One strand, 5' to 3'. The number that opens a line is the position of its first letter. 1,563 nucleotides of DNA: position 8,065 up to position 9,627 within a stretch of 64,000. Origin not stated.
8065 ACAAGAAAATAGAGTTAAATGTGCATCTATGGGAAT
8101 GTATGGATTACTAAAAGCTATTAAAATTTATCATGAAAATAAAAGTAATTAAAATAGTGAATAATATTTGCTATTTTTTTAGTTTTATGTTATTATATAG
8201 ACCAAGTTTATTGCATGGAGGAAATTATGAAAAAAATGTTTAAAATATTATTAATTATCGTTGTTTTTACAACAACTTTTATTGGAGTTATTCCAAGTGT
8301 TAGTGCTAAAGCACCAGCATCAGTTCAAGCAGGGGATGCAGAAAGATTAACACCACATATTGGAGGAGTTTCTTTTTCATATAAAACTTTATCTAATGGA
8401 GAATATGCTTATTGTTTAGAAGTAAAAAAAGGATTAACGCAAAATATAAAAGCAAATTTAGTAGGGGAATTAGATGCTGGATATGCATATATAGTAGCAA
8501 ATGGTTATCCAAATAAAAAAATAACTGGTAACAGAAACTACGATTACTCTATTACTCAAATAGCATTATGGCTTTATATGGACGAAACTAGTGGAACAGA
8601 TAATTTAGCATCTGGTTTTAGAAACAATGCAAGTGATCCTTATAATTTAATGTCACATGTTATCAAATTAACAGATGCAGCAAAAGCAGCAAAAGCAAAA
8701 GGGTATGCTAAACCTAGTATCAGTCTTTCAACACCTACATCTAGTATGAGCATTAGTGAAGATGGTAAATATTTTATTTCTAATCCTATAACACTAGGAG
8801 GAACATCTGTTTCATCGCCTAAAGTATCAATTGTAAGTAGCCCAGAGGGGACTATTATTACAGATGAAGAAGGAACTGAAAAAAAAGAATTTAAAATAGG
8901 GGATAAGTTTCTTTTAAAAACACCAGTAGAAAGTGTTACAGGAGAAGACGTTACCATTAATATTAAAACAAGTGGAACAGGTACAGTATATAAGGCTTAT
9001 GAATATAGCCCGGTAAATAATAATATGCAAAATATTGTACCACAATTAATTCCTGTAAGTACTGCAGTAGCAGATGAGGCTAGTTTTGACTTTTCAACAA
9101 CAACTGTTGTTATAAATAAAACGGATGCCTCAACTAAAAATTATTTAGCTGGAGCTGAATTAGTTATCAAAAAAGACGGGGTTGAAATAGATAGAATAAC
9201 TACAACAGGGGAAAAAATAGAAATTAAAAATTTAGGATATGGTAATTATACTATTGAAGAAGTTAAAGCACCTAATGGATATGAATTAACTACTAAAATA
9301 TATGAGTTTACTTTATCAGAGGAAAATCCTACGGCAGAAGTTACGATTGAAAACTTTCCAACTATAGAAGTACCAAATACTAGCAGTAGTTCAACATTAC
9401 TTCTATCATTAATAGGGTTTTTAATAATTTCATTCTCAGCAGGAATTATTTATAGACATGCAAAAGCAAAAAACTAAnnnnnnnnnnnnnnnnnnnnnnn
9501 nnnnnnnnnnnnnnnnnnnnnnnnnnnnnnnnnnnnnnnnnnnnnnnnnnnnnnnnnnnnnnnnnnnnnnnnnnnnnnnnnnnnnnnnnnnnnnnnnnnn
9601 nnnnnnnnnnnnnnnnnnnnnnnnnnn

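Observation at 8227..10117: Thioester-domain adhesin with non-LPXTG sorting signal (VPNTS) and dedicated sortase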

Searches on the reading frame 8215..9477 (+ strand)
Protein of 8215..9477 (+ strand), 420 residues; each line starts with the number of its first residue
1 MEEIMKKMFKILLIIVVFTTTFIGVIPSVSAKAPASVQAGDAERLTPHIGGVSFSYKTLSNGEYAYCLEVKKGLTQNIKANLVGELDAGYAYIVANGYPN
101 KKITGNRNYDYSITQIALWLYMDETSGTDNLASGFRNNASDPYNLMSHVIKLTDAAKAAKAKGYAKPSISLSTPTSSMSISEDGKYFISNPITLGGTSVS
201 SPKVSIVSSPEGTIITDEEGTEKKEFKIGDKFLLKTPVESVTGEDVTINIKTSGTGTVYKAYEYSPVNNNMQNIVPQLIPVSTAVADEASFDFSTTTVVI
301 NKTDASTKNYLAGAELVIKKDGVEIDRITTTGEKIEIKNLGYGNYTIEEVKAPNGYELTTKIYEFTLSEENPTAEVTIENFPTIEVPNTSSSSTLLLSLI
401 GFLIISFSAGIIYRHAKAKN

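Call 3: search_protein_families(library=pfam, proteins=[window:8215-9477:+], max_evalue=0.01)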
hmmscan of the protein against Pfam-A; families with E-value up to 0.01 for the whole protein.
window:8215-9477:+ (420 aa): 3 families
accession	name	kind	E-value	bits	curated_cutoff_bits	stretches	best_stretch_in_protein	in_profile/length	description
PF17802.7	SpaA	-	8.9e-19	67.9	23.1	1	297-380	2-89/91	Prealbumin-like fold domain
PF08341.16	TED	-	8.8e-08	32.9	22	1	64-132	1-75/102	Thioester domain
PF07495.19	Y_Y_Y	-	0.0084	16.4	26.6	0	319-356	16-50/65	Y_Y_Y domain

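Call 4: search_protein_families(library=ncbifam, proteins=[window:8215-9477:+], max_evalue=0.01)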
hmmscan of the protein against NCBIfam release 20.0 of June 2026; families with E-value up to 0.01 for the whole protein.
window:8215-9477:+ (420 aa): 3 families
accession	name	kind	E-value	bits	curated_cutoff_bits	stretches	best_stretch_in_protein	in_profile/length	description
NF033902.0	iso_D2_wall_anc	subfamily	5e-06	25.6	95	1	300-414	415-538/540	SpaH/EbpB family LPXTG-anchored major pilin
TIGR03934.1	TQXA_dom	domain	0.0017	18.3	30.4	1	93-124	5-40/42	TQXA domain-containing protein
TIGR01167.1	LPXTG_anchor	domain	0.0089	16.7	15.9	0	387-414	3-29/34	LPXTG cell wall anchor domain-containing protein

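Call 37: find_homologous_proteins(query=window:8215-9477:+)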
Query window:8215-9477:+ (420 aa): 94 proteins with E <= 0.001 among 8000 candidates.
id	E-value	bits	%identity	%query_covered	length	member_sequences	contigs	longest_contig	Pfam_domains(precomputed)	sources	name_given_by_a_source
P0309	3.6e-264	894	100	99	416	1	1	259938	PF08341.17,PF17802.8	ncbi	-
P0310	3.4e-111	390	45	90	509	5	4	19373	PF08341.17,PF17802.8,PF13620.13,PF17210.10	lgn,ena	-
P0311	1.7e-110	388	39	89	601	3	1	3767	PF08341.17,PF17802.8,PF13620.13,PF17210.10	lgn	-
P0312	7.7e-106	372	39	90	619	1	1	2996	PF08341.17,PF24421.2,PF17802.8,PF13620.13,PF22904.4,PF17210.10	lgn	-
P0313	2.1e-104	368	38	90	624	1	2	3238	PF08341.17,PF24421.2,PF17802.8,PF13620.13,PF22904.4,PF17210.10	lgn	-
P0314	2.5e-104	367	36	84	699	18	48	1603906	PF08341.17,PF24421.2,PF07210.19,PF17802.8,PF13620.13,PF22904.4,PF02974.20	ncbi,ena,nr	ncbi:MAG TPA: Cys-Gln thioester bond-forming surface protein [Candidatus Onthousia faecigallinarum]|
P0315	2.5e-99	351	39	90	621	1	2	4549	PF08341.17,PF17802.8,PF13620.13,PF22904.4,PF17210.10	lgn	-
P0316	1.2e-98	349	37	90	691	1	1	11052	PF08341.17,PF24421.2,PF17802.8,PF13620.13,PF22904.4,PF17210.10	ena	-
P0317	1.5e-98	348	36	88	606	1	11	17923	PF08341.17,PF24421.2,PF17802.8,PF13620.13,PF17210.10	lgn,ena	-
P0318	4.5e-98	347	36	88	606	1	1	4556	PF08341.17,PF24421.2,PF17802.8,PF13620.13,PF17210.10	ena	-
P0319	5.6e-98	347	38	90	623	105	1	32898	PF08341.17,PF17802.8,PF13620.13,PF22904.4,PF17210.10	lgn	-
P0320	8.4e-98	346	38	87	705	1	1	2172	PF08341.17,PF11974.15,PF24547.2,PF24421.2,PF17802.8,PF13620.13,PF22904.4,PF17210.10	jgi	jgi:LPXTG-motif cell wall-anchored protein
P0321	2.5e-97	344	35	88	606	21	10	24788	PF08341.17,PF24421.2,PF17802.8,PF13620.13,PF17210.10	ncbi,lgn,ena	-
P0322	1.3e-96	342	44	83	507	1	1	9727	PF08341.17,PF17802.8,PF13620.13,PF17210.10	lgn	-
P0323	4.6e-95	337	40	85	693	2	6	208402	PF08341.17,PF24421.2,PF17802.8,PF13620.13,PF22904.4,PF17210.10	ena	-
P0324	1.3e-94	335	40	90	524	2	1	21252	PF08341.17,PF17802.8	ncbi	-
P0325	1.6e-93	332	36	90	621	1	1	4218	PF08341.17,PF24421.2,PF17802.8,PF13620.13,PF17210.10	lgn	-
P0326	3.1e-93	331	34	90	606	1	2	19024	PF08341.17,PF24421.2,PF17802.8,PF13620.13,PF17210.10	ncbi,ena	-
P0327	4.9e-91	324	40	97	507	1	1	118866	PF08341.17,PF24421.2,PF17802.8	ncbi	-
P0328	3.3e-90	321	39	71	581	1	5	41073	PF08341.17,PF24547.2,PF07210.19,PF17802.8,PF13620.13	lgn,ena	-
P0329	6.2e-90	320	42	83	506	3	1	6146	PF08341.17,PF17802.8,PF17210.10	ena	-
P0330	7.7e-85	303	40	70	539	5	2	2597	PF08341.17,PF17802.8,PF13620.13,PF22904.4,PF17210.10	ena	-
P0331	2.3e-84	302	36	91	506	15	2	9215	PF08341.17,PF17802.8,PF17210.10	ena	-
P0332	1.7e-81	292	39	91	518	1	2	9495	PF08341.17,PF17802.8,PF13620.13,PF17210.10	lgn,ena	-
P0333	5.3e-81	291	39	92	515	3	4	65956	PF08341.17,PF17802.8,PF13620.13,PF17210.10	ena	-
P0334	1.0e-80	290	39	92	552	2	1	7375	PF08341.17,PF24421.2,PF17802.8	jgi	jgi:TQXA domain-containing protein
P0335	8.1e-80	287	37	92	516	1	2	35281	PF08341.17,PF17802.8,PF13620.13,PF22904.4,PF17210.10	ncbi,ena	-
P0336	2.3e-79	285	33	90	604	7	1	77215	PF24421.2,PF17802.8,PF13620.13,PF22904.4,PF17210.10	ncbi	-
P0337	6.2e-79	284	38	90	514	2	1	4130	PF08341.17,PF17802.8,PF17210.10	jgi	-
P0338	7.5e-79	284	38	91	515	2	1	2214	PF08341.17,PF17802.8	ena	-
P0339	1.0e-78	283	38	91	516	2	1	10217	PF08341.17,PF24421.2,PF17802.8,PF13620.13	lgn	-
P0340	2.2e-78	282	35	90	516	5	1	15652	PF08341.17,PF17802.8,PF17210.10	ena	-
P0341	2.4e-76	275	39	84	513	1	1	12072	PF08341.17,PF17802.8,PF13620.13,PF17210.10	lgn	-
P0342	5.5e-76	274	38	99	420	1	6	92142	PF08341.17,PF17802.8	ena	-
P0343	8.5e-76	274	36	90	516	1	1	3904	PF08341.17,PF24421.2,PF17802.8,PF13620.13,PF17210.10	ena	-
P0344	1.3e-75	273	36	92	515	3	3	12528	PF08341.17,PF17802.8,PF13620.13,PF17210.10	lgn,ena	-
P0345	2.3e-75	272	38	99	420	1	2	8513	PF08341.17,PF17802.8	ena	-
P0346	1.0e-74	270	41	88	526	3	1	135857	PF08341.17,PF17802.8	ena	-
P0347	3.1e-74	268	38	99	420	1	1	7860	PF08341.17,PF17802.8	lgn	-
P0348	1.2e-73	266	37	90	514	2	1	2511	PF08341.17,PF17802.8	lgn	-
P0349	1.1e-72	263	41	85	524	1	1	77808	PF08341.17,PF17802.8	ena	-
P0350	1.6e-72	263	33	89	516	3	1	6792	PF17802.8,PF13620.13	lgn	-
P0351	7.4e-72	261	34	90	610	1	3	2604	PF08341.17,PF17802.8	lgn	-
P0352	1.5e-71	260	34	86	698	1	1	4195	PF08341.17,PF17802.8,PF13620.13,PF17210.10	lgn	-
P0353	4.9e-71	258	40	87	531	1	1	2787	PF08341.17,PF17802.8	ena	-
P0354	1.8e-68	249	35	90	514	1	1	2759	PF08341.17,PF17802.8,PF13620.13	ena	-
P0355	1.3e-67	247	36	91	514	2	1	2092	PF08341.17,PF17802.8,PF13620.13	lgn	-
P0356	1.5e-67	246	35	90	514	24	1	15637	PF08341.17,PF17802.8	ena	-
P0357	6.0e-67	244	34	89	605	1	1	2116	PF08341.17,PF17802.8,PF13620.13,PF17210.10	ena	-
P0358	4.4e-66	242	35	91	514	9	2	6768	PF08341.17,PF17802.8,PF13620.13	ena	-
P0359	2.3e-65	239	37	92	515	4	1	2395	PF08341.17,PF17802.8,PF13620.13,PF17210.10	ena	-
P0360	2.5e-61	226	35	93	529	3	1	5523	PF08341.17,PF17802.8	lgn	-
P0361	3.3e-51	193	29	90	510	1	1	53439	PF08341.17,PF24421.2,PF17802.8,PF17210.10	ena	-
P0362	2.5e-49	186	35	80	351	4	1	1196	PF08341.17,PF17802.8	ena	-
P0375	9.9e-31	125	34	72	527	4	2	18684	PF08341.17,PF17802.8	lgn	-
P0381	5.7e-23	100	38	24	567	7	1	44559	PF10670.16,PF11974.15,PF17802.8,PF13620.13,PF22904.4,PF17210.10,PF17936.8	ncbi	-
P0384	1.6e-18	85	38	28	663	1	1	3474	PF20597.5,PF17802.8,PF22904.4,PF17210.10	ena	-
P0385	1.3e-17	82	36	28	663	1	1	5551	PF20597.5,PF17802.8,PF22904.4,PF17210.10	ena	-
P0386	2.5e-17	81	36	28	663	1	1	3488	PF20597.5,PF17802.8,PF22904.4,PF17210.10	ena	-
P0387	4.9e-11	60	38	18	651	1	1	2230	PF11974.15,PF17802.8,PF13620.13,PF22904.4,PF17210.10,PF16555.12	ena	-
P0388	4.1e-8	51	25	41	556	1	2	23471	PF17802.8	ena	-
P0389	2.5e-7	48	25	41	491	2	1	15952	PF17802.8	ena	-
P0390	3.5e-7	48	38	14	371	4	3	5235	PF11974.15,PF24421.2,PF17802.8,PF13620.13,PF22904.4,PF17210.10,PF16555.12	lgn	-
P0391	7.2e-7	47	41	19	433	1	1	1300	PF17802.8,PF13620.13,PF22904.4,PF17210.10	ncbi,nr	ncbi:SpaA isopeptide-forming pilin-related protein, partial [Aerococcaceae bacterium NML191292]|nr:S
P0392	2.1e-6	45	34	25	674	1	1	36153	PF17802.8,PF17210.10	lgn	-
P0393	4.5e-6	44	32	22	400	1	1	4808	PF11974.15,PF17802.8,PF13620.13,PF17210.10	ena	-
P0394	1.1e-5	43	32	22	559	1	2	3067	PF11974.15,PF17802.8,PF13620.13,PF17210.10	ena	-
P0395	5.9e-5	40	34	22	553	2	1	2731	PF17802.8,PF13620.13,PF17210.10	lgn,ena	-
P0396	1.1e-4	40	32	22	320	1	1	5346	PF11974.15,PF17802.8,PF13620.13,PF17210.10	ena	-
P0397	1.1e-4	39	32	22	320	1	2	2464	PF11974.15,PF17802.8,PF13620.13,PF17210.10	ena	-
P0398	1.6e-4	39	35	22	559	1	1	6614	PF17802.8,PF13620.13,PF17210.10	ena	-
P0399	1.7e-4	39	35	22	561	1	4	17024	PF17802.8,PF13620.13,PF17210.10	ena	-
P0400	4.5e-4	37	36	18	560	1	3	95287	PF11974.15,PF17802.8,PF13620.13,PF17210.10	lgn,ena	-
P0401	5.1e-4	37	36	18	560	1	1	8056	PF11974.15,PF17802.8,PF13620.13,PF17210.10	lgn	-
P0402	5.1e-4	37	36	18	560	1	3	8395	PF11974.15,PF17802.8,PF13620.13,PF17210.10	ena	-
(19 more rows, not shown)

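Call 49: predict_structure(alignment_id=A2)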
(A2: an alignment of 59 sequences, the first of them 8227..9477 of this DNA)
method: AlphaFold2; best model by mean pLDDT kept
length: 416 residues; sequences in the alignment: 59
mean_pLDDT: 90.4   pTM: 0.67
mean pLDDT of the five models: 90.4, 89.6, 89.1, 87.8, 87.8
residues with pLDDT >= 90: 307; 70-90: 80; 50-70: 24; < 50: 5
segments of 3 or more residues with pLDDT < 50: 21-25
pLDDT, mean of each block of 10 residues (from residue 1): 75 66 61 95 91 94 94 97 98 97 97 98 93 94 98 97 94 87 95 93 95 96 96 85 91 95 97 93 92 91 95 94 94 86 96 94 87 93 59 84 89 74
secondary structure, 60 per line:
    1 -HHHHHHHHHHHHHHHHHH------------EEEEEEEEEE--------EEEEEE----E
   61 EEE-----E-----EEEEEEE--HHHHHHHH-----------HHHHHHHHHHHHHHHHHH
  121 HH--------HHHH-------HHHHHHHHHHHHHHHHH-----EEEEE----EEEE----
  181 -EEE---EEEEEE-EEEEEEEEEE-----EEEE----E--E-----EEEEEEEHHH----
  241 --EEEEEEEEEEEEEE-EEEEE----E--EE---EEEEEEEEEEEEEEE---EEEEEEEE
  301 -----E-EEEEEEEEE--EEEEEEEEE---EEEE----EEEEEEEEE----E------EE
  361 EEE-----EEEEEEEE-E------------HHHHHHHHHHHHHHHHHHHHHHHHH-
elements in order: H2-19 E32-41 E50-55 E60-63 E75-81 H84-91 H103-122 H131-134 H142-158 E164-168 E173-176 E182-184 E188-193 E195-204 E210-213 E227-233 E243-256 E258-262 E275-289 E293-300 E308-316 E319-327 E331-334 E339-347 E359-363 E369-376 H391-415

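Call 52: fold_search(model_id=the predicted structure, library=pdb)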
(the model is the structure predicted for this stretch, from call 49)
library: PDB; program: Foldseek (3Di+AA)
matches with E <= 10: 907; with E <= 0.001: 103
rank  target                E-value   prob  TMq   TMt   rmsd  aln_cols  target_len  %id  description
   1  6fwv_A                2.1e-24  1.00  0.52  0.43   8.3       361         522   19  The Bacillus anthracis TIE protein (released 2018-08-08)
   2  6fwv_B                3.1e-24  1.00  0.53  0.44   8.0       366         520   19  The Bacillus anthracis TIE protein (released 2018-08-08)
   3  6fwy_A                8.9e-15  1.00  0.46  0.64   5.0       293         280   17  Thioester domain of the Enterococcus faecium TIE86 protein (released 2018-08-08)
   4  6fwy_C                1.3e-14  1.00  0.44  0.62   6.2       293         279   17  Thioester domain of the Enterococcus faecium TIE86 protein (released 2018-08-08)
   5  3kpt_A                6.2e-10  1.00  0.30  0.34   8.9       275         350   17  Crystal structure of BcpA, the major pilin subunit of Bacillus cereus (released 2009-11-24)
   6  3kpt_B                8.1e-10  1.00  0.28  0.32  10.8       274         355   19  Crystal structure of BcpA, the major pilin subunit of Bacillus cereus (released 2009-11-24)
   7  3rkp_A                9.5e-10  1.00  0.31  0.35   8.6       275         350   17  Crystal structure of BcpA*(D312A), the major pilin subunit of Bacillus cereus (released 2012-05-30)
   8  3rkp_B                1.1e-09  1.00  0.29  0.33   8.9       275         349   16  Crystal structure of BcpA*(D312A), the major pilin subunit of Bacillus cereus (released 2012-05-30)
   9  8wxd_A                1.9e-09  1.00  0.32  0.32   9.4       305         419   15  Crystal Structure of shaft pilin PilA from Streptococcus sanguinis (released 2025-05-07)
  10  9uvm                  3.3e-09  1.00  0.31  0.31   8.9       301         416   13  The SeMet pili protein of Streptococcus Sanguinis (released 2026-01-21)
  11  4uzg                  5.5e-09  1.00  0.28  0.39  15.4       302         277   17  Crystal structure of group B streptococcus pilus 2b backbone protein SAK_1440 (released 2015-05-13)
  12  9vqn                  8.0e-09  1.00  0.32  0.31   9.1       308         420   14  Crystal structure of Se-Met SSA1633 from Streptococcus sanguinis (Phase determination model) (released 2026-01-21)
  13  9lr7_D                1.1e-08  1.00  0.31  0.34  11.3       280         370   15  Crystal Structure of the Basal pilin EbpB from Enterococcus faecalis. (released 2025-07-16)
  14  9lj6                  1.5e-08  1.00  0.27  0.41  15.2       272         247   13  Crystal Structure of C-terminal rigid fragment containing middle and C-terminal domains of the Basal pilin EbpB from Ent (released 2025-07-16)
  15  9m00_A                1.5e-08  1.00  0.28  0.35  14.6       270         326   12  Crystal Structure of the Basal pilin EbpB from Enterococcus faecalis with a partially disordered N-terminal domain. (released 2025-07-16)
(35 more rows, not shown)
